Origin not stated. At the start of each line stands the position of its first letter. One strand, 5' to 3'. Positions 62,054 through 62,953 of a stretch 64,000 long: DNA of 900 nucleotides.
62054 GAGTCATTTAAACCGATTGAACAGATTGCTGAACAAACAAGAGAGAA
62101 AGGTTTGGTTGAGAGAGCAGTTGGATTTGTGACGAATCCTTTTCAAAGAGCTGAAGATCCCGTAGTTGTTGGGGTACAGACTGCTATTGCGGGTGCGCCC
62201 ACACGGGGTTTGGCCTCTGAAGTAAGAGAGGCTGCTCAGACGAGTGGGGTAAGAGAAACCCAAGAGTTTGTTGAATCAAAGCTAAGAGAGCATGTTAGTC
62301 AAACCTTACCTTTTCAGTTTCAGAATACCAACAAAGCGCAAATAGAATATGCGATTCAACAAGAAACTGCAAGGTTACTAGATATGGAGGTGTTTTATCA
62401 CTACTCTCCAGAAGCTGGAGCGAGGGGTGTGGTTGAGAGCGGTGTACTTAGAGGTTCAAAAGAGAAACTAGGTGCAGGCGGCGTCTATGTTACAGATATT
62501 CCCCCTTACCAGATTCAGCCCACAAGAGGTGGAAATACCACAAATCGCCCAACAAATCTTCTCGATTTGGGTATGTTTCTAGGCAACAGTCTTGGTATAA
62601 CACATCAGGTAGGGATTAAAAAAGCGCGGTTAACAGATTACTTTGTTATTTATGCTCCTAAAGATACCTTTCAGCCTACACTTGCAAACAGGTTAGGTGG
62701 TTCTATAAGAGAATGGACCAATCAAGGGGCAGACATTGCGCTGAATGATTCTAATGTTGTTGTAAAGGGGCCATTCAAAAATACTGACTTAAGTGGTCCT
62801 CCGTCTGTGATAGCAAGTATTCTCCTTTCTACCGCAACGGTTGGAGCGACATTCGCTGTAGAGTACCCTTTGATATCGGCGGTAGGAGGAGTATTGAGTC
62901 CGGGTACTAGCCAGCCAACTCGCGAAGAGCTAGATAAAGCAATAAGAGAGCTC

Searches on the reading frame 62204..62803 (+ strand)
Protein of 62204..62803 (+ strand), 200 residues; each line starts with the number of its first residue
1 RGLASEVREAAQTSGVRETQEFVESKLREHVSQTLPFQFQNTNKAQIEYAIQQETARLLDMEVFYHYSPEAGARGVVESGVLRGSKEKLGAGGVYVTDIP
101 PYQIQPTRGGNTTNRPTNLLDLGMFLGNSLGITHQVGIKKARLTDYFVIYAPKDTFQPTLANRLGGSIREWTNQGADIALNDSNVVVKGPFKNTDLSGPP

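Call 53: predict_structure(alignment_id=A3)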
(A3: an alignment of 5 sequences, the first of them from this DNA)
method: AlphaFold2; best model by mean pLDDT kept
length: 200 residues; sequences in the alignment: 5
mean_pLDDT: 77.8   pTM: 0.78
mean pLDDT of the five models: 77.8, 76.3, 76.1, 75.4, 72.0
residues with pLDDT >= 90: 57; 70-90: 80; 50-70: 57; < 50: 6
segments of 3 or more residues with pLDDT < 50: 197-200
pLDDT, mean of each block of 10 residues (from residue 1): 80 86 92 82 81 94 91 90 71 83 66 53 58 61 85 86 64 85 91 58
secondary structure, 60 per line:
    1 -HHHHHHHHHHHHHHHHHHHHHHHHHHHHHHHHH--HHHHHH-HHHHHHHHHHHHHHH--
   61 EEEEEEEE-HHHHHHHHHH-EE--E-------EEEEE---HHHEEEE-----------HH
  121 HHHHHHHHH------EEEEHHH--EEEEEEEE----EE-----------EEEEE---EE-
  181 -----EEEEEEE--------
elements in order: H2-34 H37-42 H44-58 E61-68 H70-79 E93-97 E104-107 H119-129 E136-139 E145-152 E170-174 E186-192

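Call 62: fold_search(model_id=the predicted structure, library=pdb)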
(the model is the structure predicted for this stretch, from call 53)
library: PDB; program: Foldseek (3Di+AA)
matches with E <= 10: 245; with E <= 0.001: 0
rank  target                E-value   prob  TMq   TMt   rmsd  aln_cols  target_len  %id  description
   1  3aq3_A                4.4e-03  0.91  0.27  0.28  11.2       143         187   12  Molecular insights into plant cell proliferation disturbance by Agrobacterium protein 6b (released 2011-01-26)
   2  3aq3_B                6.1e-03  0.89  0.27  0.29  12.2       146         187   13  Molecular insights into plant cell proliferation disturbance by Agrobacterium protein 6b (released 2011-01-26)
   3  3aq3_C                1.4e-02  0.80  0.28  0.29  10.6       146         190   13  Molecular insights into plant cell proliferation disturbance by Agrobacterium protein 6b (released 2011-01-26)
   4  6b12_A                2.7e-02  0.66  0.25  0.38   9.0       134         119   10  Structure of Tne2 in complex with Tni2 (released 2017-12-20)
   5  3aq2_A                3.0e-02  0.75  0.30  0.31  11.5       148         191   14  Molecular insights into plant cell proliferation disturbance by Agrobacterium protein 6b (released 2011-01-26)
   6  3aq2_B                3.2e-02  0.60  0.26  0.28  10.4       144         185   14  Molecular insights into plant cell proliferation disturbance by Agrobacterium protein 6b (released 2011-01-26)
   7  8woh_A                1.6e-01  0.07  0.14  0.15  16.6       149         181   13  human dsDNA sensor CCDC25 complexed with 18bp DNA (released 2024-10-09)
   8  6x8m                  1.7e-01  0.04  0.10  0.09  16.1       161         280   10  CryoEM structure of the holo-SrpI encapsulin complex from Synechococcus elongatus PCC 7942 (released 2020-06-10)
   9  9g7o_A                2.2e-01  0.21  0.32  0.13   8.2       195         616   15  Crystal structure of Janthinobacterium lividum PE-like toxin, Jlx (released 2025-01-29)
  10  3b78_B                2.4e-01  0.35  0.34  0.33   7.2       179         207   15  Structure of the eEF2-ExoA(R551H)-NAD+ complex (released 2008-06-17)
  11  7zhl_A                2.7e-01  0.25  0.27  0.41   7.8       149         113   11  Salmonella enterica Rhs1 C-terminal toxin TreTu (released 2022-11-23)
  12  7eoe_B                3.1e-01  0.04  0.14  0.15  16.4       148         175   14  Crystal structure of CCDC25 homodimer (released 2022-11-02)
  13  7zhm_B                4.2e-01  0.13  0.23  0.36  12.8       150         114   12  Salmonella enterica Rhs1 C-terminal toxin TreTu complex with TriTu immunity protein (released 2022-11-23)
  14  2jqn_MODEL_1_A        4.5e-01  0.33  0.30  0.46   7.4       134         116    8  Solution NMR structure of CC0527 from Caulobacter crescentus. Northeast Structural Genomics Target CCR55 (released 2007-07-03)
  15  7zhm_A                4.5e-01  0.28  0.23  0.37   7.4       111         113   13  Salmonella enterica Rhs1 C-terminal toxin TreTu complex with TriTu immunity protein (released 2022-11-23)
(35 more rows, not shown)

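Call 76: fold_search(model_id=the predicted structure, library=viral)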
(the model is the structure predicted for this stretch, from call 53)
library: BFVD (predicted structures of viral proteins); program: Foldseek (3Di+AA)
matches with E <= 10: 198; with E <= 0.001: 0
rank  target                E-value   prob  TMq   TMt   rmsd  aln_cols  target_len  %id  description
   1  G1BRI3                1.8e-03  0.99  0.32  0.48  12.0       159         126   12  Uncharacterized protein [Mycobacterium phage Send513]
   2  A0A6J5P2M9            3.4e-03  0.99  0.29  0.34   8.2       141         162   10  Uncharacterized protein [uncultured Caudovirales phage]
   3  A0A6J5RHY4            4.4e-03  0.98  0.25  0.46   8.1       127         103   14  Uncharacterized protein [uncultured Caudovirales phage]
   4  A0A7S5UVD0            5.0e-03  0.95  0.32  0.39   9.9       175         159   14  (no name in the UniProt tables at hand)
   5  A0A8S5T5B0            8.9e-03  0.97  0.35  0.40   9.7       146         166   12  Uncharacterized protein [Siphoviridae sp. ctn8e14]
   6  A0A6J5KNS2            1.8e-02  0.96  0.33  0.48   5.2       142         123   14  Uncharacterized protein [uncultured Caudovirales phage]
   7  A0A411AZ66            1.8e-02  0.82  0.27  0.11   7.0       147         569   12  ParB-like nuclease domain protein [Mycobacterium phage Stubby]
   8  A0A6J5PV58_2          2.5e-02  0.87  0.27  0.05   7.5       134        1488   10  Uncharacterized protein [uncultured Caudovirales phage]
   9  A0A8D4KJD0            4.4e-02  0.51  0.27  0.16   9.1       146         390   10  (no name in the UniProt tables at hand)
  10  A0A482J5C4            6.5e-02  0.28  0.22  0.34   9.7       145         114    9  ADP-ribosyltransferase [Mycobacterium phage Silverleaf]
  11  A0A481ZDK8            7.0e-02  0.47  0.26  0.21   8.5       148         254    9  Uncharacterized protein [Pithovirus LCPAC406]
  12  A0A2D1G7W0            7.9e-02  0.63  0.28  0.09   6.9       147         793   12  ParB-like nuclease domain protein [Mycobacterium phage Bigswole]
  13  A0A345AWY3            8.5e-02  0.30  0.26  0.34  10.1       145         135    6  (no name in the UniProt tables at hand)
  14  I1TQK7                9.0e-02  0.57  0.28  0.20   5.6       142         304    8  (no name in the UniProt tables at hand)
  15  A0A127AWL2            1.0e-01  0.63  0.30  0.33   7.6       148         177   15  Uncharacterized protein [Bacillus phage SP-15]
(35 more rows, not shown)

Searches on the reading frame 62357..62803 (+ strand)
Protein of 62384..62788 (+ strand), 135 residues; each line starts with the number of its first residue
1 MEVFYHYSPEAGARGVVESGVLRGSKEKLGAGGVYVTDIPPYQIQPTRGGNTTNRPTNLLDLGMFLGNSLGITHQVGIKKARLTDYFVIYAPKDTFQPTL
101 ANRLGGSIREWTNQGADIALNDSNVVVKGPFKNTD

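Call 16: find_homologous_proteins(query=A1, max_evalue=0.01)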
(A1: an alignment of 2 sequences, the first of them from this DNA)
Query A1 (2 sequences): 181 candidates shared short words with the query, none scored E <= 0.01.

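Call 37: search_solved_structures(query=A2, max_evalue=10, show_alignments=2)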
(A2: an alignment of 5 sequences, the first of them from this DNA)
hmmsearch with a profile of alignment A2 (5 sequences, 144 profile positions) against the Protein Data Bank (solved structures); distinct sequences matched with E-value up to 10: 4.
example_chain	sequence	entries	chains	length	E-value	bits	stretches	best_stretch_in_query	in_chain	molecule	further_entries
6wqb_A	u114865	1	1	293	0.44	13.9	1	55-99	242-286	N-terminal acetyltransferase, GNAT family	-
6wqc_A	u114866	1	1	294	0.45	13.8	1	55-99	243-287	N-terminal acetyltransferase, GNAT family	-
2ew8_A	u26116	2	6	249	0.63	13.4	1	5-68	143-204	(S)-1-Phenylethanol dehydrogenase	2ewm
3r38_A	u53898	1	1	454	1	12.7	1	101-137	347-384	UDP-N-acetylglucosamine 1-carboxyvinyltransferase 1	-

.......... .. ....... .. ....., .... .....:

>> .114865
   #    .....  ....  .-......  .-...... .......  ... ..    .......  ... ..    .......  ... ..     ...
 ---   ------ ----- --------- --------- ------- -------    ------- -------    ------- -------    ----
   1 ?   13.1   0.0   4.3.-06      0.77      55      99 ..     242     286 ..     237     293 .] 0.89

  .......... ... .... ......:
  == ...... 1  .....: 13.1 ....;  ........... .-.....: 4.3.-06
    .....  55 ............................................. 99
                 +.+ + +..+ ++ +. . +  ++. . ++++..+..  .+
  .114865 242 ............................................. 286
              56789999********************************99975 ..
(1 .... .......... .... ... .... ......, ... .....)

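Call 67: search_protein_families(library=pfam, proteins=[window:62384-62788:+], max_evalue=10)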
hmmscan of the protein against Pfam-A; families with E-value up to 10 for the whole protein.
seq(135 aa): 2 families
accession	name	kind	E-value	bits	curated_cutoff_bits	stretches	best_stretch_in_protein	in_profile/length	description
PF15633.11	Tox-ART-HYD1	-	0.0007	20.6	25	1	5-43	2-42/97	HYD1 signature containing ADP-ribosyltransferase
PF02027.23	RolB_RolC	-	0.0049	16.9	23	1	3-98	81-157/189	RolB/RolC glucosidase family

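Call 95: find_related_loci(query=A2, collection=metagenome_contigs, flank=8000)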
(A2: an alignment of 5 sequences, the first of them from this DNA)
Query A2 (149 aa) in metagenome_contigs; peptide patterns used: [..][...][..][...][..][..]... (x = any residue, [..] = any of these).
12 stretches matched a pattern, but none encodes a relative of the query by tblastn (E <= 1e-3).

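Call 96: find_related_loci(query=A2, collection=viral_contigs, flank=5000)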
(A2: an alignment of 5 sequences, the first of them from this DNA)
Query A2 (149 aa) in viral_contigs; peptide patterns used: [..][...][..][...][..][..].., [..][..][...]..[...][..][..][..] (x = any residue, [..] = any of these).
56 stretches matched a pattern, but none encodes a relative of the query by tblastn (E <= 1e-3).
